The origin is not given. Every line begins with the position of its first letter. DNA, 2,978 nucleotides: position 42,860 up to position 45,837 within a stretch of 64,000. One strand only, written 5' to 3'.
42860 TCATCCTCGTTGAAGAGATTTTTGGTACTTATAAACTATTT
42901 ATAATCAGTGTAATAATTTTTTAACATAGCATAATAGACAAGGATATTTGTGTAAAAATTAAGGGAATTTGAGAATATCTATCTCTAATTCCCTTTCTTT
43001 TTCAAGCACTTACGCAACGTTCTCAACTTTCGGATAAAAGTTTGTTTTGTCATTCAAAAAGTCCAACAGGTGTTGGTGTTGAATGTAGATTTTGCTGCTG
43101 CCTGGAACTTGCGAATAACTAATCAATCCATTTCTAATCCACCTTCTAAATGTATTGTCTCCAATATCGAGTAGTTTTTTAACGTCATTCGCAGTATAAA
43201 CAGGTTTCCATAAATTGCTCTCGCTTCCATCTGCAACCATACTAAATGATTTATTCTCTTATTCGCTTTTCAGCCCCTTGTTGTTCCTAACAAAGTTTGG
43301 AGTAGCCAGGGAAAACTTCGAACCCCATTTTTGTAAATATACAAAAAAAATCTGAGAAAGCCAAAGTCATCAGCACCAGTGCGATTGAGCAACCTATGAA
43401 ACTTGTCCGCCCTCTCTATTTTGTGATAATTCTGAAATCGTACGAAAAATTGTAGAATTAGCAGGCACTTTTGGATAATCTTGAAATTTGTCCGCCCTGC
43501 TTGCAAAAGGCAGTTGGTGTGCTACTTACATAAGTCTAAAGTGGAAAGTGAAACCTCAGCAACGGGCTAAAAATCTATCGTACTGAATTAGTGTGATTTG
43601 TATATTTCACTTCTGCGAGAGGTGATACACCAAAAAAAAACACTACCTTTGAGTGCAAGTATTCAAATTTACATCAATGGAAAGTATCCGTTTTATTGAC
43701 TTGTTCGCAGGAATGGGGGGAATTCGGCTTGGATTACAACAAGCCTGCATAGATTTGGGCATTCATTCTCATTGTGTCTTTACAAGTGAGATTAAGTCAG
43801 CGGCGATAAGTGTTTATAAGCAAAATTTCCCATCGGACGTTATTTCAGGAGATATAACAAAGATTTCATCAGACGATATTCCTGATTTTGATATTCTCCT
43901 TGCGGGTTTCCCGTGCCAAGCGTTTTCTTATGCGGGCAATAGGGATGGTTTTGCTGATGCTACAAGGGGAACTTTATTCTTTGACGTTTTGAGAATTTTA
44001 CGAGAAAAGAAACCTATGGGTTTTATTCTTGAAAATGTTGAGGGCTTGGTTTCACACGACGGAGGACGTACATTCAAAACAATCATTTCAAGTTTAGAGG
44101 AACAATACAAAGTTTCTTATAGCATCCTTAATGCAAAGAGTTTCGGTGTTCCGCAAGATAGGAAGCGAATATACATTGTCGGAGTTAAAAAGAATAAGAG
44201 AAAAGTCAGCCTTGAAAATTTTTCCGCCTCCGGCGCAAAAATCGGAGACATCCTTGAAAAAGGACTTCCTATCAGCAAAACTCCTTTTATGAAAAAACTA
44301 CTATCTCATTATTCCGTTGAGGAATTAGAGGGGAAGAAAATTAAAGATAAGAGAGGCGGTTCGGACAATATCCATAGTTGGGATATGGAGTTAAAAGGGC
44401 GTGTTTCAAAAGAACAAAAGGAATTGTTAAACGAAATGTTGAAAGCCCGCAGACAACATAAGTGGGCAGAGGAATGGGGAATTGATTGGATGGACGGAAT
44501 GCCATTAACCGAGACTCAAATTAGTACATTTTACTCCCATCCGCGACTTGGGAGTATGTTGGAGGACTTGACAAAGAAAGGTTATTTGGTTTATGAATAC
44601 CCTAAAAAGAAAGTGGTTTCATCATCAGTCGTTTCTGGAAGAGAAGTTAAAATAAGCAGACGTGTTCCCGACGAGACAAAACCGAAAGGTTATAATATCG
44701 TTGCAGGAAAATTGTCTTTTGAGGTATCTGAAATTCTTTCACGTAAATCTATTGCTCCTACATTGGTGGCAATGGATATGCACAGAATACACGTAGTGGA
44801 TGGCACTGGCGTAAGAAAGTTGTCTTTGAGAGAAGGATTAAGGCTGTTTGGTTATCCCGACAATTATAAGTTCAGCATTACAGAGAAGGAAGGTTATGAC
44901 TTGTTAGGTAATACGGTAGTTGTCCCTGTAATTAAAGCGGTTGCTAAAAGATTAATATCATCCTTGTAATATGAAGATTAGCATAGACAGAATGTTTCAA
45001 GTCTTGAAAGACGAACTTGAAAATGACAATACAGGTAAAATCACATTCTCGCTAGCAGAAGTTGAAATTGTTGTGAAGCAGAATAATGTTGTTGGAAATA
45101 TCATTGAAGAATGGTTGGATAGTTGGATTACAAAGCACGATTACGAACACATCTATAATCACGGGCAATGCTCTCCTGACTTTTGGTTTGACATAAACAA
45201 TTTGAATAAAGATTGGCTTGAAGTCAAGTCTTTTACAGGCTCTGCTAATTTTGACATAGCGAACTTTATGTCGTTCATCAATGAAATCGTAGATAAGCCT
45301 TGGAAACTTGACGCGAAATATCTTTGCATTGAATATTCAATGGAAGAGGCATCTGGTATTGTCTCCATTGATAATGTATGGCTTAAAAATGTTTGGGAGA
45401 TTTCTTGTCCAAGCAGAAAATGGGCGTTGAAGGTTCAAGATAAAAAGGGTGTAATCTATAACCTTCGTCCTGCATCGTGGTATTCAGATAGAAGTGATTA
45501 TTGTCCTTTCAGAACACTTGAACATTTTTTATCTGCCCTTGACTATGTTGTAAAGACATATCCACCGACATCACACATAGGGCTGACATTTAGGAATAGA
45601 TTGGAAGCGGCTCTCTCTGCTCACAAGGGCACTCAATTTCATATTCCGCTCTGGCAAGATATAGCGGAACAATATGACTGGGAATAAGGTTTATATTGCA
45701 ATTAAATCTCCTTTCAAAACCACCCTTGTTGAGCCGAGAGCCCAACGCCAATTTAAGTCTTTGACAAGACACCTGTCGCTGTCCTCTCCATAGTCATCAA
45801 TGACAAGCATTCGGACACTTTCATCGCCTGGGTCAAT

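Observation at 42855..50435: Precisely delimited ~7.6-kb integrative element using the 3' end of a DUF2795 gene as its attachment site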

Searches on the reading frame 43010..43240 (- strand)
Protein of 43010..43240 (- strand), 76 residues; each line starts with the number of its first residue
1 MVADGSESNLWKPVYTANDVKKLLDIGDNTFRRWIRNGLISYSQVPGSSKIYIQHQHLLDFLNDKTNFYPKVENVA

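Call 7: search_protein_families(library=pfam, proteins=[window:43010-43240:-], max_evalue=0.01)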
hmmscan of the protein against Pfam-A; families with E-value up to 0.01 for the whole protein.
window:43010-43240:- (76 aa): 1 family
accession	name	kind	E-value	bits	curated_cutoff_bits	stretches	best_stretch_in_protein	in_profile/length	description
PF12728.13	HTH_17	-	3.8e-08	33.9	27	1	14-64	1-49/51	Helix-turn-helix domain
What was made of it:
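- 43010..43240 (-): 76-aa HTH_17 protein, the candidate excisionase (recombination directionality factor). PF12728, E 3.8e-8 (call 7).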

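Call 13: search_protein_families(library=phrogs, proteins=[window:43010-43240:-], max_evalue=0.01)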
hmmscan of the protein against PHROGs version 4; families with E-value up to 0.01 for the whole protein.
window:43010-43240:- (76 aa): 3 families
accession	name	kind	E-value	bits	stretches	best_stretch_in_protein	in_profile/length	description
phrog_10458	-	unknown function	6.7e-05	24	1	18-63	43-88/91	-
phrog_66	-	integration and excision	0.001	19.9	1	12-66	91-144/412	excisionase and transcriptional regulator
phrog_10045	-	DNA, RNA and nucleotide metabolism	0.0046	17.8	1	15-50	21-51/74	HTH DNA binding protein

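Call 14: search_protein_families(library=ncbifam, proteins=[window:43010-43240:-], max_evalue=0.01)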
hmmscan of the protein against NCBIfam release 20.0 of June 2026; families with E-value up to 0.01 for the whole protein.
window:43010-43240:- (76 aa): 1 family
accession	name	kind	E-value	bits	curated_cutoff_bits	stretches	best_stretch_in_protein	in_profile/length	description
TIGR01764.1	excise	domain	0.0036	17.6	28.8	1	22-62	9-47/49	excisionase family DNA-binding protein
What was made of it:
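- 43010..43240 (-): Weak matches to the excisionase models phrog_66 and TIGR01764 (calls 13, 14).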

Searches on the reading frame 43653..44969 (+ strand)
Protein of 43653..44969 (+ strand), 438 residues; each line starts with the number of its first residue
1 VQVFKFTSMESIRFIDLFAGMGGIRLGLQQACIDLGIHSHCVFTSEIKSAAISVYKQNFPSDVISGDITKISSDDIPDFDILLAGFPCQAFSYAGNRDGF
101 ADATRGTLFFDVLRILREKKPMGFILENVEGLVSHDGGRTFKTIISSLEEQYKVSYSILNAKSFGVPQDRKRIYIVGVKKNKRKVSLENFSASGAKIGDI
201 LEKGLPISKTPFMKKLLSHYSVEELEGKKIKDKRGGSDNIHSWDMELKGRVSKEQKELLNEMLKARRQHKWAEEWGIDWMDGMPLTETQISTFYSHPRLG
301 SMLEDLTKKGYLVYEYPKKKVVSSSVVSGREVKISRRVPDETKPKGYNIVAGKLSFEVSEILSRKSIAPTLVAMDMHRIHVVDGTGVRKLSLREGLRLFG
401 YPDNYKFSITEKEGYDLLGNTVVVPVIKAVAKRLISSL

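Call 7: search_protein_families(library=pfam, proteins=[window:43653-44969:+], max_evalue=0.01)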
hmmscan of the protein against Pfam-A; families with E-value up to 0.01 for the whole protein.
window:43653-44969:+ (438 aa): 1 family
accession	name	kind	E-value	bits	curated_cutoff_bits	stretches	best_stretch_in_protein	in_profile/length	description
PF00145.23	DNA_methylase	-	1.4e-82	278.2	22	1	12-435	1-323/324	C-5 cytosine-specific DNA methylase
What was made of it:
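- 43653..44969 (+): C5 cytosine DNA methyltransferase (438 aa). Cargo. PF00145, E 1.4e-82, full length (call 7).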

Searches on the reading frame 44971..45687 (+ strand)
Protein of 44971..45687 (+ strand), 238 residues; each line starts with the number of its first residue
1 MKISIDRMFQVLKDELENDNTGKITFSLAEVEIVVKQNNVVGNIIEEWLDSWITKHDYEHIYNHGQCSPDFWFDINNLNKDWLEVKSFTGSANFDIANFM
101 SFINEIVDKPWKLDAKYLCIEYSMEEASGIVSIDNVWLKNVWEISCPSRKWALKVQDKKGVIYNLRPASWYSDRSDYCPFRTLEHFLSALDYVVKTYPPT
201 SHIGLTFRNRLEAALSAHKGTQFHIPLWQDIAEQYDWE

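Call 7: search_protein_families(library=pfam, proteins=[window:44971-45687:+], max_evalue=0.01)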
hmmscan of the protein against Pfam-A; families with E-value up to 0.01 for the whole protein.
window:44971-45687:+ (238 aa): 1 family
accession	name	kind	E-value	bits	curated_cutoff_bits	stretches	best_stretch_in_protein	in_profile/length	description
PF09564.16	RE_NgoBV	-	8.3e-55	186.3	25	1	3-235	2-238/238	NgoBV restriction endonuclease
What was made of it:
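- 44971..45687 (+): NgoBV-family type II restriction endonuclease (238 aa). Cargo. PF09564, E 8.3e-55, full length (call 7).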
